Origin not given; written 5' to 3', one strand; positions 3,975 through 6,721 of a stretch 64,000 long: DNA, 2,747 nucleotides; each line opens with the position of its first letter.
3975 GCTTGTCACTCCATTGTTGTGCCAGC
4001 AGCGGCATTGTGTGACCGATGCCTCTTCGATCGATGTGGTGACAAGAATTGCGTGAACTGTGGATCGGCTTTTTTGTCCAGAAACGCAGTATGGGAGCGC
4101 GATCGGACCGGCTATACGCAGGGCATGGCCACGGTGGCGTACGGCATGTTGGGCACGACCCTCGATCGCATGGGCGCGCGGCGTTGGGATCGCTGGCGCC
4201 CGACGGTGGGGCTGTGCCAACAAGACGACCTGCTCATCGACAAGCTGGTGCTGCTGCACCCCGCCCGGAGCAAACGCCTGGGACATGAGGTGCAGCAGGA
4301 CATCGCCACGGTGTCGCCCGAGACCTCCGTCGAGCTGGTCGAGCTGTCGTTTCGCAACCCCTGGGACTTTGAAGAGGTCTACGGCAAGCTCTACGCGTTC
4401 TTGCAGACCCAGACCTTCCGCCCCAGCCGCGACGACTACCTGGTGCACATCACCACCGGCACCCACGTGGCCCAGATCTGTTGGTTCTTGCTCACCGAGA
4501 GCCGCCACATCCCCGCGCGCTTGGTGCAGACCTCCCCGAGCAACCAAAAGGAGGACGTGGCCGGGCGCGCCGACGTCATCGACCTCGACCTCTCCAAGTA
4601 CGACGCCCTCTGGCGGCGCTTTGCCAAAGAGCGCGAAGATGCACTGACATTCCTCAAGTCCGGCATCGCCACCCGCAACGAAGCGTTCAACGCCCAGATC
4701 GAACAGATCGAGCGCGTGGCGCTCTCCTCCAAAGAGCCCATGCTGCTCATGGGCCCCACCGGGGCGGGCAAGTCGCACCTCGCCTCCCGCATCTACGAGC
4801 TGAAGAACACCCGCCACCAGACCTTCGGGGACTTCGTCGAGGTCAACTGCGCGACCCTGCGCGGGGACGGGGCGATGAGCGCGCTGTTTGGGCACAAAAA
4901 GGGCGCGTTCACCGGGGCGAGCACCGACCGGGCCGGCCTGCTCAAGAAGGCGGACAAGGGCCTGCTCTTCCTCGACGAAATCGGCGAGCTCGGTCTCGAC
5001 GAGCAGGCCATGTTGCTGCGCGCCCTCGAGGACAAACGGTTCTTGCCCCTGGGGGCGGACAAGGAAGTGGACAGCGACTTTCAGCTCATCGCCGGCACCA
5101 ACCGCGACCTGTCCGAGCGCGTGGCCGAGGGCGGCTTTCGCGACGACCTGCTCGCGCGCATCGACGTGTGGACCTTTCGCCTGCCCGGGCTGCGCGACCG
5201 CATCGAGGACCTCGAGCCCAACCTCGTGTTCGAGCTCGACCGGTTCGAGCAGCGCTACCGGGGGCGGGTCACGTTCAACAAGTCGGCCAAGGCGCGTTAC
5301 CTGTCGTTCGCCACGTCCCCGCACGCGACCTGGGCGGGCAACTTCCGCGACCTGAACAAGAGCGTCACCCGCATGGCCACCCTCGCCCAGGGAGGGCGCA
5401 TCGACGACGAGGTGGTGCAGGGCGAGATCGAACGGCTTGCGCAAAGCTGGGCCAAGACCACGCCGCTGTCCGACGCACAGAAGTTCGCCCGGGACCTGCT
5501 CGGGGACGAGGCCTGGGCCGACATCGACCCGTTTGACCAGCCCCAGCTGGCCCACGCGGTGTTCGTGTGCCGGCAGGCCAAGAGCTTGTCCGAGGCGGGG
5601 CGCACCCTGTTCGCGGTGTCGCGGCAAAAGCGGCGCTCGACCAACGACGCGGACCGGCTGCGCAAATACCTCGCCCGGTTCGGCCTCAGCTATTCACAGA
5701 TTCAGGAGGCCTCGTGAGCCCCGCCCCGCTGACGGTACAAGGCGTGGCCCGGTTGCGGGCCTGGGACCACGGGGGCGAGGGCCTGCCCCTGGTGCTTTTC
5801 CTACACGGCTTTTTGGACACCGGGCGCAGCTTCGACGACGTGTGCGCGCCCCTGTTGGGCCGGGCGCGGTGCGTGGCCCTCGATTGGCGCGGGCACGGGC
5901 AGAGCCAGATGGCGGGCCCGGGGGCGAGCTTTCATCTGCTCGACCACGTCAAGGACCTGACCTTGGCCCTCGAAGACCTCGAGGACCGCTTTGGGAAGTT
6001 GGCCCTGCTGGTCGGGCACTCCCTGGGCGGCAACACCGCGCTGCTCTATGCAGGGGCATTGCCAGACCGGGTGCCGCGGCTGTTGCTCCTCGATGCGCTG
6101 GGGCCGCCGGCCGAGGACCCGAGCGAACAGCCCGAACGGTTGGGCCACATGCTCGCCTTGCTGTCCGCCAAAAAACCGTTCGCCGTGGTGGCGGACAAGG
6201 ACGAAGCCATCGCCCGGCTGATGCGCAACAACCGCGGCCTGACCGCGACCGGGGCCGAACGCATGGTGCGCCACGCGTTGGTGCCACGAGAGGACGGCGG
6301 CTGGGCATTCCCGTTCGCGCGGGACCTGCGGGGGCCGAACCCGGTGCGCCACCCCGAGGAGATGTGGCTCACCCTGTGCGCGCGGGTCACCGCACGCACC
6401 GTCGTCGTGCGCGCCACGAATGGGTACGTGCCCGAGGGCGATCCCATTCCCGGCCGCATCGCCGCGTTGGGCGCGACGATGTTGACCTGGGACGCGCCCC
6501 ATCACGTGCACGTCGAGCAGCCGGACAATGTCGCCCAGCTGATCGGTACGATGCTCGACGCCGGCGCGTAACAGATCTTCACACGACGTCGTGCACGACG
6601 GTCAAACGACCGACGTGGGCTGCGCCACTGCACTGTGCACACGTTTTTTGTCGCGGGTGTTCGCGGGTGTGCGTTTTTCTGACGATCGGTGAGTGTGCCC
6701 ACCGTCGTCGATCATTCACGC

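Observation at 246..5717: The rtcR-rsr locus is split by an inserted fasciclin lipoprotein gene that has its own terminator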

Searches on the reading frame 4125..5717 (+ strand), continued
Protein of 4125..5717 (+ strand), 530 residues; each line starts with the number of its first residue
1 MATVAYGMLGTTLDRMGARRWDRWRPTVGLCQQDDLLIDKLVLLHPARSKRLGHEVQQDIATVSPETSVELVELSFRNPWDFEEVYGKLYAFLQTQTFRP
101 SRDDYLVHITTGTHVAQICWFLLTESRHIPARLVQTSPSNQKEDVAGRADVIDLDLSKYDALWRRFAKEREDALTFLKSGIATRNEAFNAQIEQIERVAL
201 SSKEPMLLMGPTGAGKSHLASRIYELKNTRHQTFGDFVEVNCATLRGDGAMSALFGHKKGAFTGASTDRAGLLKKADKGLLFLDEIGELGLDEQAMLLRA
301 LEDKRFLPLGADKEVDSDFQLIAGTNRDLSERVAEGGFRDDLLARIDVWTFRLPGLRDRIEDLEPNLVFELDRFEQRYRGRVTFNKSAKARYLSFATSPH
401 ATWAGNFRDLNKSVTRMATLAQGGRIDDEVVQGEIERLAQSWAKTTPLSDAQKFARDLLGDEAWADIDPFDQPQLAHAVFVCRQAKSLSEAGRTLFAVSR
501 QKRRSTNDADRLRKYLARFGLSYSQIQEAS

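Call 55: find_encoding_contigs(protein=P0122, flank=10000, max_places=3)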
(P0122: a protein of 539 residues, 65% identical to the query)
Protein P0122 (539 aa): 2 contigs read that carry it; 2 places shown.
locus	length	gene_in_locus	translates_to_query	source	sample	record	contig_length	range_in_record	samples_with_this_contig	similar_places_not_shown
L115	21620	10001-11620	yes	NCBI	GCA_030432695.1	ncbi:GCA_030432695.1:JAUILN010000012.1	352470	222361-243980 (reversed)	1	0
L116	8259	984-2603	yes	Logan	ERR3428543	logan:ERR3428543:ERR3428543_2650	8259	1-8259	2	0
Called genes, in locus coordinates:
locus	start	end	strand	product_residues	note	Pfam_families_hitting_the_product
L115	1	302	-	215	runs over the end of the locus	PF00485:PRK, PF01121:CoaE (faint)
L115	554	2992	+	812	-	PF00989:PAS (faint), PF08447:PAS_3 (weak), PF00512:HisKA (weak), PF02518:HATPase_c, PF00072:Response_reg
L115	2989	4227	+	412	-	PF05977:MFS_3, PF07690:MFS_1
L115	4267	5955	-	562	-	PF14312:FG-GAP_2 (faint), PF01839:FG-GAP (weak), PF13517:FG-GAP_3 (weak), PF01839:FG-GAP (weak)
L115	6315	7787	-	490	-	PF07969:Amidohydro_3 (faint), PF01979:Amidohydro_1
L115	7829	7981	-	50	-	-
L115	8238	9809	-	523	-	PF05731:TROVE (weak), PF25045:vWA_Ro60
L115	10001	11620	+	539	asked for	PF06956:RtcR, PF00158:Sigma54_activat, PF01078:Mg_chelatase (weak), PF14532:Sigma54_activ_2, PF00004:AAA (weak), PF07728:AAA_5, PF25601:AAA_lid_14 (weak)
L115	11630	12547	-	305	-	-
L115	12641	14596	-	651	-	PF20091:Abhydrolase_10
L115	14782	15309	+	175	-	PF07638:Sigma70_ECF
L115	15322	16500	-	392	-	PF13519:VWA_2 (weak)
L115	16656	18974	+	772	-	PF00515:TPR_1 (faint), PF07719:TPR_2 (faint), PF13181:TPR_8 (faint), PF00069:Pkinase, PF07714:PK_Tyr_Ser-Thr, PF13424:TPR_12 (faint), PF13432:TPR_16 (weak)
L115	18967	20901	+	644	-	PF13620:CarboxypepD_reg (faint)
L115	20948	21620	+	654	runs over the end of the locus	PF13620:CarboxypepD_reg (faint)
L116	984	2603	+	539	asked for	PF06956:RtcR, PF00158:Sigma54_activat, PF01078:Mg_chelatase (weak), PF14532:Sigma54_activ_2, PF00004:AAA (weak), PF07728:AAA_5, PF25601:AAA_lid_14 (weak)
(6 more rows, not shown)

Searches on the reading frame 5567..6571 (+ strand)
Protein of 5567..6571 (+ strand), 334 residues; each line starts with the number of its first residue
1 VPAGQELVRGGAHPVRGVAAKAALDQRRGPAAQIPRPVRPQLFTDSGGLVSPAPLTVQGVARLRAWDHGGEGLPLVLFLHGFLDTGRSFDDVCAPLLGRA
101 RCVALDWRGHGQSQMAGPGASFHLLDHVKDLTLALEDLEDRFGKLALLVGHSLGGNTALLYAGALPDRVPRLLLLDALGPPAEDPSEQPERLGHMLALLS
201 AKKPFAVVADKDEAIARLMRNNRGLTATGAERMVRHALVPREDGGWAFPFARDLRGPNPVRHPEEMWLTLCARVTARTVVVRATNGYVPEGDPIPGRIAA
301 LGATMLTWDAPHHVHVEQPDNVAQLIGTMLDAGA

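Call 8: search_protein_families(library=pfam, proteins=[window:5567-6571:+], max_evalue=0.001)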
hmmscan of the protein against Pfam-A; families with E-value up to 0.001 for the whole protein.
window:5567-6571:+ (334 aa): 3 families
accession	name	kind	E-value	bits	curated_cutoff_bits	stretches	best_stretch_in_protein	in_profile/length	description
PF00561.26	Abhydrolase_1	-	1.6e-20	74.3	25.8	1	74-183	1-108/245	alpha/beta hydrolase fold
PF12697.13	Abhydrolase_6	-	1.8e-16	61.9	26.3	1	76-324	1-216/217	Alpha/beta hydrolase family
PF12146.15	Hydrolase_4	-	3.1e-13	50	27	1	75-208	6-139/239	Serine aminopeptidase, S33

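Call 9: search_protein_families(library=ncbifam, proteins=[window:5567-6571:+], max_evalue=0.001)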
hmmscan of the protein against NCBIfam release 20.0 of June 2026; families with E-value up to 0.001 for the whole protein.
window:5567-6571:+ (334 aa): 12 families
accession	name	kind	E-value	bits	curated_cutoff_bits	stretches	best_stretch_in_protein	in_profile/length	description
TIGR03695.1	menH_SHCHC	equivalog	1.9e-14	53.7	208.55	1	74-190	3-116/252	2-succinyl-6-hydroxy-2,4-cyclohexadiene-1-carboxylate synthase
NF011457.0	PRK14875.1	equivalog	2.1e-12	46.7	307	1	61-177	120-231/372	acetoin dehydrogenase dihydrolipoyllysine-residue acetyltransferase subunit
NF051488.1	bifunc_PcaDC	exception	6.4e-11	42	390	1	73-177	12-111/375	bifunctional 3-oxoadipate enol-lactonase/4-carboxymuconolactone decarboxylase PcaDC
NF002938.0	PRK03592.1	equivalog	5.2e-10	39.1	241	1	66-220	25-172/298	haloalkane dehalogenase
NF050089.1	i_nPHAscl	equivalog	9.1e-10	38.1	300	1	70-178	15-118/288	intracellular short-chain-length polyhydroxyalkanoate depolymerase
TIGR02427.1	protocat_pcaD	equivalog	5.7e-09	35.7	255.85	1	85-176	25-111/251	3-oxoadipate enol-lactonase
NF008340.0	PRK11126.1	equivalog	5.9e-09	35.5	261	1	68-162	9-96/255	2-succinyl-6-hydroxy-2,4-cyclohexadiene-1-carboxylate synthase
NF004514.1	PRK05855.1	equivalog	5e-08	32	455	1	59-154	8-101/578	SDR family oxidoreductase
TIGR03056.1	bchO_mg_che_rel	equivalog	1.3e-07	31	172.55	1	67-172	22-122/278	alpha/beta fold hydrolase BchO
NF007954.0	PRK10673.1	equivalog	4.3e-06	26.2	399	1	73-177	17-114/255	esterase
NF045632.1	hydroxlase_HsaD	equivalog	2.1e-05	23.6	400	1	62-179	23-139/290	4,5:9,10-diseco-3-hydroxy-5,9,17-trioxoandrosta-1(10),2-diene-4-oate hydrolase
TIGR01738.1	bioH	equivalog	7.9e-05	22.4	206.95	1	71-177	2-98/245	pimeloyl-ACP methyl ester esterase BioH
